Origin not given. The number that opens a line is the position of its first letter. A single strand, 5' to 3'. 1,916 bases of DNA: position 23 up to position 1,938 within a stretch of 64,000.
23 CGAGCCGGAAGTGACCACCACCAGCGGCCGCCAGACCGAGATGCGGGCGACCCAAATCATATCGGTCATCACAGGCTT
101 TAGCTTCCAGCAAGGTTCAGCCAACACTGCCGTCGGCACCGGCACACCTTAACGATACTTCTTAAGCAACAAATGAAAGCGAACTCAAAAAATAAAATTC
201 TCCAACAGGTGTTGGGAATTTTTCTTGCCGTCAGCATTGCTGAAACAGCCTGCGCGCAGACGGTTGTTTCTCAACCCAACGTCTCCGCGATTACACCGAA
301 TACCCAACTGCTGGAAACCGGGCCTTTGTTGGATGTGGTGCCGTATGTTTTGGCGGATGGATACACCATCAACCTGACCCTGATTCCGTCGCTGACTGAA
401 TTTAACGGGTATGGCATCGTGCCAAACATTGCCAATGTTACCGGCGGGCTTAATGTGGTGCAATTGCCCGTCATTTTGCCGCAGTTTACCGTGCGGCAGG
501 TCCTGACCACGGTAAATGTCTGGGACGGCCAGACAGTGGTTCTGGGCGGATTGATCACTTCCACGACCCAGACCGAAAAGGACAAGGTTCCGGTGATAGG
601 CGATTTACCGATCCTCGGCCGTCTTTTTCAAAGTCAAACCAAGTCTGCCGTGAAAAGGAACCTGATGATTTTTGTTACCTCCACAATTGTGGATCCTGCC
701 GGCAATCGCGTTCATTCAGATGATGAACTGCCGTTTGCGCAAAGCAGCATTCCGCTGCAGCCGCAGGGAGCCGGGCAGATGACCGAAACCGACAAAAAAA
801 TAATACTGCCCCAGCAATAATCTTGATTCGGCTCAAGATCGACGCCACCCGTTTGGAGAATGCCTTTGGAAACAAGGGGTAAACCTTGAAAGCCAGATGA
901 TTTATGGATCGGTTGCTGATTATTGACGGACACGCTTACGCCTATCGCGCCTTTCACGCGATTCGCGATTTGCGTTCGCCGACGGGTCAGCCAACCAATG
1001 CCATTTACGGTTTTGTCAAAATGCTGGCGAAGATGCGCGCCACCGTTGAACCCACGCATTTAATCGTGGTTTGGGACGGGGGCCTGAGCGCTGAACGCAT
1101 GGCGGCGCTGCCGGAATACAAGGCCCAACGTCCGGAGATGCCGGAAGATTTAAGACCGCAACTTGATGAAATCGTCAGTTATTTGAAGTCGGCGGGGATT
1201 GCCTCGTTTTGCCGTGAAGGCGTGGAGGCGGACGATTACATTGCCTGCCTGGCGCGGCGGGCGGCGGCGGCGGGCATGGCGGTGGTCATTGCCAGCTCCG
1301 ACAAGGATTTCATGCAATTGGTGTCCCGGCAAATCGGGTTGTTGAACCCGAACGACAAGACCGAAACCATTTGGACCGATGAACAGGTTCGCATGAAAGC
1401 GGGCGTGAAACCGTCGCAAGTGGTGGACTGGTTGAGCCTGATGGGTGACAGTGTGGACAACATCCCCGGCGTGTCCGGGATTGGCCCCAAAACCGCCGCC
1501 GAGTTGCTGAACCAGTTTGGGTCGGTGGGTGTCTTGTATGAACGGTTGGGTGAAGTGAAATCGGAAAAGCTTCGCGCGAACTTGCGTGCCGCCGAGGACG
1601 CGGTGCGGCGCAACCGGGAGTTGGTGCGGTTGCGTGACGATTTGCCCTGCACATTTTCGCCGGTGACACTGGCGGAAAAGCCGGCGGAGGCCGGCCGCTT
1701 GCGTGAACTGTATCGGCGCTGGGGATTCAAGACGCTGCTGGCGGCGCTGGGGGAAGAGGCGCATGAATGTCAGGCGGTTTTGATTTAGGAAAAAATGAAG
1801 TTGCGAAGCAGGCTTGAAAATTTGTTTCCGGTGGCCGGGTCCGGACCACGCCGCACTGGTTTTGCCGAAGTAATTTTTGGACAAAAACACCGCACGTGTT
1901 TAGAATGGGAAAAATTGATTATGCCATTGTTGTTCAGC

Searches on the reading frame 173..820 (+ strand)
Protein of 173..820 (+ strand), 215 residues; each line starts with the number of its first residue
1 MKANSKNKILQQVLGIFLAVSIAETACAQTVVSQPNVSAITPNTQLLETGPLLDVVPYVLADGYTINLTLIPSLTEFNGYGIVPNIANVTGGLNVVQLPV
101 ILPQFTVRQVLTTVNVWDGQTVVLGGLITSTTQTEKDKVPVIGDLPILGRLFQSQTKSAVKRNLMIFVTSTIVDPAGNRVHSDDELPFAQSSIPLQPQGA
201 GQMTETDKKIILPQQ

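Call 26: search_protein_families(library=pfam, proteins=[window:173-820:+], max_evalue=0.001)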
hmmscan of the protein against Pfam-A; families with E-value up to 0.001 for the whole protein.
window:173-820:+ (215 aa): 1 family
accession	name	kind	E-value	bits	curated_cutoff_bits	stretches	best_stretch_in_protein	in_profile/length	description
PF00263.26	Secretin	-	1.2e-26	93.7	27.5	1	34-174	42-169/169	Bacterial type II and III secretion system protein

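Call 76: find_related_loci(query=window:173-820:+, collection=metagenome_contigs, flank=10000)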
Query window:173-820:+ (215 aa) in metagenome_contigs; peptide patterns used: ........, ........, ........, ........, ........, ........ (x = any residue, [..] = any of these).
443 stretches matched a pattern; 305 encode a relative of the query (tblastn E <= 1e-3); the best 80 are kept; 80 distinct loci.
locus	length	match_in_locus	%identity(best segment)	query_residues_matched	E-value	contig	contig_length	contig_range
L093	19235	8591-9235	92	1-215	1e-128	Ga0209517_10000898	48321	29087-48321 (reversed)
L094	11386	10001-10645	88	1-215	8e-123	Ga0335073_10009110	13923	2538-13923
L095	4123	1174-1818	87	1-215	4e-124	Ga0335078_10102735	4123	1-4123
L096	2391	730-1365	86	6-215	7e-121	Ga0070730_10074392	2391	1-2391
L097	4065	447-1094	80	1-215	6e-110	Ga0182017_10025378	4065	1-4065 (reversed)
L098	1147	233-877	79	1-215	3e-116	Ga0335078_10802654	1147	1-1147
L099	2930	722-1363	79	1-214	1e-109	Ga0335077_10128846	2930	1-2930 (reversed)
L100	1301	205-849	77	1-215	4e-114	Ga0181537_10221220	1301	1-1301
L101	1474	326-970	78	1-215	1e-113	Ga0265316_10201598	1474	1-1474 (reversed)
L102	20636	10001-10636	76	1-212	8e-104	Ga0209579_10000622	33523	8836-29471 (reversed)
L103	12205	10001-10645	74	1-215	3e-103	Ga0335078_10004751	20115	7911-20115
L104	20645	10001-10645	76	1-215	2e-102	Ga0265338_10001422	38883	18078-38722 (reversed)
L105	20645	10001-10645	75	1-214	3e-102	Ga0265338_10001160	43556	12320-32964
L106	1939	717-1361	74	1-215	1e-105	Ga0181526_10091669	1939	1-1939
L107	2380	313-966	72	1-215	9e-104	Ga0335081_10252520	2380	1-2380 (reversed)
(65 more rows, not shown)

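Call 79: search_protein_families(library=pfam, proteins=[L094:4065-5915:+, L094:5917-6879:+, L094:6845-7678:+, L094:7716-9980:+, L094:10001-10648:+, L094:2854-3576:-, L094:1728-2771:-, L094:827-1603:-], max_evalue=0.001)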
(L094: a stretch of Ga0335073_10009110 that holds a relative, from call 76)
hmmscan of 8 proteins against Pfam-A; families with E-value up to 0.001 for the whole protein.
L094:4065-5915:+ (616 aa): 2 families
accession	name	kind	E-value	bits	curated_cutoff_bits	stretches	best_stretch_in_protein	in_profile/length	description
PF11104.14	PilM_2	-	1.5e-34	119.9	27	1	20-360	2-339/340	Type IV pilus assembly protein PilM;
PF14450.12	FtsA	-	5.8e-11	43.3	31.8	1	192-329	1-113/127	Cell division protein FtsA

L094:5917-6879:+ (320 aa): 0 families

L094:6845-7678:+ (277 aa): 1 family
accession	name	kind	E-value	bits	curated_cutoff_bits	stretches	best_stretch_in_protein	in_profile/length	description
PF08852.17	DUF1822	-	0.00065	19.3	25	0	61-211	167-316/370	Protein of unknown function (DUF1822)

L094:7716-9980:+ (754 aa): 6 families
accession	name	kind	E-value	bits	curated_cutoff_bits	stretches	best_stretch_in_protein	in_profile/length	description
PF07719.23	TPR_2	-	2.3e-08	34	27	1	183-209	8-34/34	Tetratricopeptide repeat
PF13432.12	TPR_16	-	3.9e-07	30.9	32.7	0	183-218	4-39/65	Tetratricopeptide repeat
PF13414.12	TPR_11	-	4.9e-06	26.6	26.8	1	183-217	1-35/42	TPR repeat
PF13428.12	TPR_14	-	1.3e-05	25.8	23.5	0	105-141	3-39/44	Tetratricopeptide repeat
PF00515.34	TPR_1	-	1.6e-05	25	27.8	1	176-207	1-32/34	Tetratricopeptide repeat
PF13181.12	TPR_8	-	0.00073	20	25.7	0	183-207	8-32/34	Tetratricopeptide repeat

L094:10001-10648:+ (215 aa): 1 family
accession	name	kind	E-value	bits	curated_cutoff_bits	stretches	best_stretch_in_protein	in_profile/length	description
PF00263.26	Secretin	-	6.8e-27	94.5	27.5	1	33-174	41-169/169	Bacterial type II and III secretion system protein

L094:2854-3576:- (240 aa): 2 families
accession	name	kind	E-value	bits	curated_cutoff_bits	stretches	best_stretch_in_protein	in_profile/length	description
PF12850.12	Metallophos_2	-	8.4e-20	71.8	27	1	1-204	1-153/154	Calcineurin-like phosphoesterase superfamily domain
PF00149.33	Metallophos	-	1e-15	59.1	21.5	1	1-153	1-191/191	Calcineurin-like phosphoesterase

L094:1728-2771:- (347 aa): 1 family
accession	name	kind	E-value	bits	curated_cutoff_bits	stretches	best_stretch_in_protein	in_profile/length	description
PF01075.23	Glyco_transf_9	-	1.1e-48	166.2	22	1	72-324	2-245/247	Glycosyltransferase family 9 (heptosyltransferase)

L094:827-1603:- (258 aa): 2 families
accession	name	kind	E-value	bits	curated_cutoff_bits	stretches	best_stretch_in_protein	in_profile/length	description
PF04542.20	Sigma70_r2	-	5.2e-08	33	24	1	55-121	4-69/71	Sigma-70 region 2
PF08281.18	Sigma70_r4_2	-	0.00038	20.5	25.7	1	200-225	28-53/54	Sigma-70, region 4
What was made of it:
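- Closest known: Type IVa pilus: PilB/PilC, PilMNOPQ and minor pilins. Same: A PilM-like/secretin operon exists elsewhere in the genome (calls 26, 79).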

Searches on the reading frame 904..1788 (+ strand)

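Call 26: search_protein_families(library=pfam, proteins=[window:904-1788:+], max_evalue=0.001)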
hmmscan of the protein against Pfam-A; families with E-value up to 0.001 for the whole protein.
window:904-1788:+ (294 aa): 2 families
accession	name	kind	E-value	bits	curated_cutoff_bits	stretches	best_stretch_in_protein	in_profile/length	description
PF02739.22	5_3_exonuc_N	-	1.9e-50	171.3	34.3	1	3-166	1-163/164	5'-3' exonuclease, N-terminal resolvase-like domain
PF01367.25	5_3_exonuc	-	2.4e-29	102.1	40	1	168-259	1-92/97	5'-3' exonuclease, C-terminal SAM fold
